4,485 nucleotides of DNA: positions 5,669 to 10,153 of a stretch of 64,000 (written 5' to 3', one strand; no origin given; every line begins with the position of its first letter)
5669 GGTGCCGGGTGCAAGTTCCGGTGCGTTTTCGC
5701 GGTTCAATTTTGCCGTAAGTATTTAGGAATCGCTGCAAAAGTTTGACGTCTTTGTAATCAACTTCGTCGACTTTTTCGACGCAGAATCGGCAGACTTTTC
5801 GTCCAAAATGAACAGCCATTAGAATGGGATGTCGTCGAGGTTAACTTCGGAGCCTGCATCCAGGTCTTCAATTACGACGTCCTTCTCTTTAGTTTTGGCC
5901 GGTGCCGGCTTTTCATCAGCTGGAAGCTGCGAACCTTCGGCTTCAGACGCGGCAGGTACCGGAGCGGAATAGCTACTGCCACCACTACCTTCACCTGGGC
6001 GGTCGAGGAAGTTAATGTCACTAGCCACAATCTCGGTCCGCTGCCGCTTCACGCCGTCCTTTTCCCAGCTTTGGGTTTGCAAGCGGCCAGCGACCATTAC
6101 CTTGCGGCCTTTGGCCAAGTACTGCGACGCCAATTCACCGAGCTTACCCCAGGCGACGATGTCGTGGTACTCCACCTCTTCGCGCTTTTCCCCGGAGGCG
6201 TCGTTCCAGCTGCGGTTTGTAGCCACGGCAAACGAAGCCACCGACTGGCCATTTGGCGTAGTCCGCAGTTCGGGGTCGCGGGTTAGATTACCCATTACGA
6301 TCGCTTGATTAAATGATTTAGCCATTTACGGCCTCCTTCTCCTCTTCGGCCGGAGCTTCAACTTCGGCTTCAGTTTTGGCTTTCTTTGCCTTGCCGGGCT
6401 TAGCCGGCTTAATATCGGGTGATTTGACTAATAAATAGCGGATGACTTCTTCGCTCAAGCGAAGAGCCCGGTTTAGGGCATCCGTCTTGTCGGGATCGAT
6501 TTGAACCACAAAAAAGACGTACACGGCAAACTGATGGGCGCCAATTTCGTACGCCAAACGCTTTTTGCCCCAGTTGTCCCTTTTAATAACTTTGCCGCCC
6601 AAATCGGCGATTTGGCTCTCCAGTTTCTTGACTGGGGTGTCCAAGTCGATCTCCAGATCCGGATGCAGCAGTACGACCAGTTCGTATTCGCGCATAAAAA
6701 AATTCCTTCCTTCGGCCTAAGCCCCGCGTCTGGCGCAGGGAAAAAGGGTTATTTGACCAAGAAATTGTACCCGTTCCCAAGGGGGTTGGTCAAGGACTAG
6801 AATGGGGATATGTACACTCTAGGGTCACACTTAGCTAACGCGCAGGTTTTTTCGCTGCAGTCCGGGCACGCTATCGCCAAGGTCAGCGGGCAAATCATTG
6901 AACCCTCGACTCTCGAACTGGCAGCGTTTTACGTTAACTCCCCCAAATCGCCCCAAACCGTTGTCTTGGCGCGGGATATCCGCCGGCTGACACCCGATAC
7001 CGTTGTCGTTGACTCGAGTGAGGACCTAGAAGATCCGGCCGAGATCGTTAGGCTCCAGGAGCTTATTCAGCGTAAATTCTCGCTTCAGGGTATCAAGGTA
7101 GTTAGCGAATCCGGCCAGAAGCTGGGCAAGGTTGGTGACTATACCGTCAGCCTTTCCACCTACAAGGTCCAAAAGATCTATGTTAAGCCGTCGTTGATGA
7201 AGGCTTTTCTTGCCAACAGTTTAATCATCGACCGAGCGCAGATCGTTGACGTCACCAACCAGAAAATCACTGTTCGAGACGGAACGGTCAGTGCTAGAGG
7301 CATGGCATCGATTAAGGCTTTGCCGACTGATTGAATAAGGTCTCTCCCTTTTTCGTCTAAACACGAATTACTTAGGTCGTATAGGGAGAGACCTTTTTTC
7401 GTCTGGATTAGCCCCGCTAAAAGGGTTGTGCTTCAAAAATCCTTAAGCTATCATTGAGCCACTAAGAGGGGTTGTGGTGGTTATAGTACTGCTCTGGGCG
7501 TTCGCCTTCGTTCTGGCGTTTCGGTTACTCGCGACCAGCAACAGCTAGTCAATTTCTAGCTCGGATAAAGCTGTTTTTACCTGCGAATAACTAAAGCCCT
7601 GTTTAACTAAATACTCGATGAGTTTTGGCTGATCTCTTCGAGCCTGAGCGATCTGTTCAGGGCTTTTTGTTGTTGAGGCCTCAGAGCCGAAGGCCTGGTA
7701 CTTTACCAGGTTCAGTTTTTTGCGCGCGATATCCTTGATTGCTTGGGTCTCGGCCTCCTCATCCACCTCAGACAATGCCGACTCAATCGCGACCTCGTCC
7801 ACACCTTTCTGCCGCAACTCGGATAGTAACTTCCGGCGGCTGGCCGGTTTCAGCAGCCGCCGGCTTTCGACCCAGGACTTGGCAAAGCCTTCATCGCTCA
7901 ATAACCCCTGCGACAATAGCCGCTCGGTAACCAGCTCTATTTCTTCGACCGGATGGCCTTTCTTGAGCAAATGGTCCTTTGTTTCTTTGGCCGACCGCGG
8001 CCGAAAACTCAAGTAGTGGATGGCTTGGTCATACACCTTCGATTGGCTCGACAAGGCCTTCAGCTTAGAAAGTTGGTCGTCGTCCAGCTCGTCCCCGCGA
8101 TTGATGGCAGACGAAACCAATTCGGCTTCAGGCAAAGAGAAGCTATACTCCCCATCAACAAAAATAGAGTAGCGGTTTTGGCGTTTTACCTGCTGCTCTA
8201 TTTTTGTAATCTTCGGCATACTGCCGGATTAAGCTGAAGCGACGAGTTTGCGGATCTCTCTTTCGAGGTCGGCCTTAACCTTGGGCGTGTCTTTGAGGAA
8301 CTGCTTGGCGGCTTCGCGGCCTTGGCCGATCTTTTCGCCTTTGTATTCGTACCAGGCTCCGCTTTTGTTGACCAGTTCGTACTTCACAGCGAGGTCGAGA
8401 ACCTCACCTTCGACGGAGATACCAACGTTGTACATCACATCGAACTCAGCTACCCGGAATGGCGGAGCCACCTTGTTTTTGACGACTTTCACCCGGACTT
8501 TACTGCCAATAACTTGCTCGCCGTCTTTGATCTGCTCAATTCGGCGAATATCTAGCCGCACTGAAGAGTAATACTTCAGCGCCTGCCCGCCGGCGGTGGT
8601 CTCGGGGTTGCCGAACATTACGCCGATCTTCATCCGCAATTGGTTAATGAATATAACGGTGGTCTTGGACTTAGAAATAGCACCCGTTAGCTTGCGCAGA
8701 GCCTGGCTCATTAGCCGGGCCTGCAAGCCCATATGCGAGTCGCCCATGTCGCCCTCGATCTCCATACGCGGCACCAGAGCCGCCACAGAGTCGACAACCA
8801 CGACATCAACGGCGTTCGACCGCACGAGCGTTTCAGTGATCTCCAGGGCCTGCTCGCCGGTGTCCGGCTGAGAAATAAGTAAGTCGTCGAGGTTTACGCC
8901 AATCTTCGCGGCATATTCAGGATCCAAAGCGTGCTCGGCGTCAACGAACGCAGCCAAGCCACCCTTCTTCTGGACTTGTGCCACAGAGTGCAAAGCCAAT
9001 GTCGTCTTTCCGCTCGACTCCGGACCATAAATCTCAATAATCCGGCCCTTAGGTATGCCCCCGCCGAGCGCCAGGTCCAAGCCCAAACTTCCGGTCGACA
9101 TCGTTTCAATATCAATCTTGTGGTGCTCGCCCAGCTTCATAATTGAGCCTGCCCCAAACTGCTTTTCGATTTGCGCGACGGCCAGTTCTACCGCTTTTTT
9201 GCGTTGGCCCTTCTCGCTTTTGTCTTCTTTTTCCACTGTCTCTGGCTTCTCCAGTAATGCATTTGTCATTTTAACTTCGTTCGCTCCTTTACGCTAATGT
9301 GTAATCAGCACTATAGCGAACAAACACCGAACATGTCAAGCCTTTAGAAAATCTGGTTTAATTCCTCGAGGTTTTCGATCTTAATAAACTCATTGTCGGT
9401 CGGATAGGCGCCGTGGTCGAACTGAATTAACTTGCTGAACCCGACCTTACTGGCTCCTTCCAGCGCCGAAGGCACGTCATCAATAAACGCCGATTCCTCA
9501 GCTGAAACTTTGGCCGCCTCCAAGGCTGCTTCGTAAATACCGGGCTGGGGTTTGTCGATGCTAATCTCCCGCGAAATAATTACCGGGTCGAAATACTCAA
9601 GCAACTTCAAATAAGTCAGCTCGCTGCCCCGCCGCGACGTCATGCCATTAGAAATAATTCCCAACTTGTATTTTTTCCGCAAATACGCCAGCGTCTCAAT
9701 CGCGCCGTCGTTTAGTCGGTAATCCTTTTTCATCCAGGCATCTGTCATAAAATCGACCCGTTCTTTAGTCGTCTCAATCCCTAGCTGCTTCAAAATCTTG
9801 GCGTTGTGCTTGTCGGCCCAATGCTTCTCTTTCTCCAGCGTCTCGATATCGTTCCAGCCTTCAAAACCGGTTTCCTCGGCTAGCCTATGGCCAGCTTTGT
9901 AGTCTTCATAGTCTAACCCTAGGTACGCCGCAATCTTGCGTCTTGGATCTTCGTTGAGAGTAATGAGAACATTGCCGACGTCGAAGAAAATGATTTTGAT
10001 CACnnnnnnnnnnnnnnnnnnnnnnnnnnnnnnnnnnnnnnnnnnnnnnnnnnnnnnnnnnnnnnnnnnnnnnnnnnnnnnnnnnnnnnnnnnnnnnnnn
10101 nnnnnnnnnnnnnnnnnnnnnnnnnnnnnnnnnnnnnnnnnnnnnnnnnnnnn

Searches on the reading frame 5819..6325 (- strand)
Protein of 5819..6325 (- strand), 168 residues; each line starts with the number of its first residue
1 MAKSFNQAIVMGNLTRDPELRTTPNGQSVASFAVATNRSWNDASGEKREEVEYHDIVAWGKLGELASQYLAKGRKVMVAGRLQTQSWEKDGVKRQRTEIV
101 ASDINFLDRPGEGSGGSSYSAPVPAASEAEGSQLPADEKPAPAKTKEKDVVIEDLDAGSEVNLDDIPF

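Call 29: search_protein_families(library=pfam, proteins=[window:5819-6325:-], max_evalue=0.001)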
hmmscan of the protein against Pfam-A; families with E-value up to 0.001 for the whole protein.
window:5819-6325:- (168 aa): 1 family
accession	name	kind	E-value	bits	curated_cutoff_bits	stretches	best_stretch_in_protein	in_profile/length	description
PF00436.31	SSB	-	9.8e-37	125.6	26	1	5-107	1-104/104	Single-strand binding protein family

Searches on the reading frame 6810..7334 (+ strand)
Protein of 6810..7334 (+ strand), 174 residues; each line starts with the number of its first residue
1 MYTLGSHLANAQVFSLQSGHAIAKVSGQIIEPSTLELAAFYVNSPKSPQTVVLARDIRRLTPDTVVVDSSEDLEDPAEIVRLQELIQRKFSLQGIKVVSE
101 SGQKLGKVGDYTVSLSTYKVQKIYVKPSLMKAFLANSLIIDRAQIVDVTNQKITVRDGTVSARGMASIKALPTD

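Call 29: search_protein_families(library=pfam, proteins=[window:6810-7334:+], max_evalue=0.001)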
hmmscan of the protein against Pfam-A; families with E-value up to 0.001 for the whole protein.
window:6810-7334:+ (174 aa): 1 family
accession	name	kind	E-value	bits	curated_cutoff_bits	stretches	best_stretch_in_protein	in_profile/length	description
PF05239.21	PRC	-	0.0001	22.6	21.2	0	91-156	8-72/78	PRC-barrel domain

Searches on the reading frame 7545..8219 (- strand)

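Call 29: search_protein_families(library=pfam, proteins=[window:7545-8219:-], max_evalue=0.001)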
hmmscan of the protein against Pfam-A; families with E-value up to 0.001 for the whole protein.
window:7545-8219:- (224 aa): 2 families
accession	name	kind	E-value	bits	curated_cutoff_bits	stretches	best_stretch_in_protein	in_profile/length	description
PF21982.2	RecX_HTH1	-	3.5e-16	59.3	26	1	63-101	2-40/40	RecX, first three-helix domain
PF02631.22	RecX_HTH2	-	7.1e-12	45.8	26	1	108-149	1-42/42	RecX, second three-helix domain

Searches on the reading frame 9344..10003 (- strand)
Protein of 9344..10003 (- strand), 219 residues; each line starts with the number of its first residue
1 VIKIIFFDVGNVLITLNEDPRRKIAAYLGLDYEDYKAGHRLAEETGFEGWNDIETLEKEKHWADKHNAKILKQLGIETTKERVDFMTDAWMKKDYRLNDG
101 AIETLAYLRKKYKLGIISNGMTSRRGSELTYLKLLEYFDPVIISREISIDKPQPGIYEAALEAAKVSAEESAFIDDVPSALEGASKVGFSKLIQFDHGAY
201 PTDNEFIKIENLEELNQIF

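Call 29: search_protein_families(library=pfam, proteins=[window:9344-10003:-], max_evalue=0.001)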
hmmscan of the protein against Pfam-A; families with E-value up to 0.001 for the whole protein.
window:9344-10003:- (219 aa): 2 families
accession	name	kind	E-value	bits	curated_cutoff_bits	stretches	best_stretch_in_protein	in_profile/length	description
PF13419.12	HAD_2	-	3.8e-18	66.7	23.8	1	57-189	35-173/178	Haloacid dehalogenase-like hydrolase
PF00702.32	Hydrolase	-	2.1e-15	58.1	26.4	1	2-187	1-190/191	haloacid dehalogenase-like hydrolase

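Call 70: search_protein_families(library=ncbifam, proteins=[window:9344-10003:-], max_evalue=0.001)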
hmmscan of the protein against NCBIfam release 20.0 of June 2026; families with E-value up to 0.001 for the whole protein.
window:9344-10003:- (219 aa): 21 families
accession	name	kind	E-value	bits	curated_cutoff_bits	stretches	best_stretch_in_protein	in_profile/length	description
TIGR02253.1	CTE7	subfamily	3.8e-24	85.7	169.75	1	1-204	1-203/221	TIGR02253 family HAD-type hydrolase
TIGR02254.1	YjjG_YfnB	equivalog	6.9e-24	84.5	159.9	1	68-219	69-223/223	YjjG family noncanonical pyrimidine nucleotidase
TIGR02252.1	DREG-2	subfamily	9.7e-17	61.4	155.2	1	3-190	1-200/203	HAD hydrolase, REG-2-like, family IA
NF006976.0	PRK09449.1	equivalog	2e-14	53.6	183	1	71-192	72-193/225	pyrimidine 5'-nucleotidase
TIGR02247.1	HAD-1A3-hyp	subfamily_domain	6.7e-14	52.1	125.4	1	2-190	2-191/211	epoxide hydrolase N-terminal domain-like phosphatase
TIGR01509.1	HAD-SF-IA-v3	subfamily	3.9e-12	46.6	29.4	1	83-189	52-149/154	HAD-IA family hydrolase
TIGR01428.1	HAD_type_II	equivalog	1.2e-10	41.8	125.4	1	28-191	33-187/197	haloacid dehalogenase type II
TIGR01993.1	Pyr-5-nucltdase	equivalog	1.5e-09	37.9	142.9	1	103-191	91-180/183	pyrimidine 5'-nucleotidase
TIGR01454.1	AHBA_synth_RP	hypoth_equivalog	1.9e-08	34.2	246.65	1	93-190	72-170/205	AHBA synthesis associated protein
NF006991.0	PRK09456.1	equivalog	3.3e-08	33.4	295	1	90-196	78-186/199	glucose-1-phosphatase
TIGR01549.1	HAD-SF-IA-v1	subfamily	2.8e-07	31.1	23.3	1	93-168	55-130/149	HAD-IA family hydrolase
NF009804.0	PRK13288.1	equivalog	4.4e-07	29.6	218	1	100-179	86-166/215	pyrophosphatase PpaX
NF052576.1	PymNtasePynAStpc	equivalog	7.8e-07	28.9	350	1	50-177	52-182/229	pyrimidine 5'-nucleotidase PynA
TIGR01990.1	bPGM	equivalog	8.4e-07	29.1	189.4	1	99-188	92-180/187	beta-phosphoglucomutase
TIGR01662.1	HAD-SF-IIIA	subfamily_domain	4.4e-06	26.8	44.6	1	95-191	24-135/141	HAD-IIIA family hydrolase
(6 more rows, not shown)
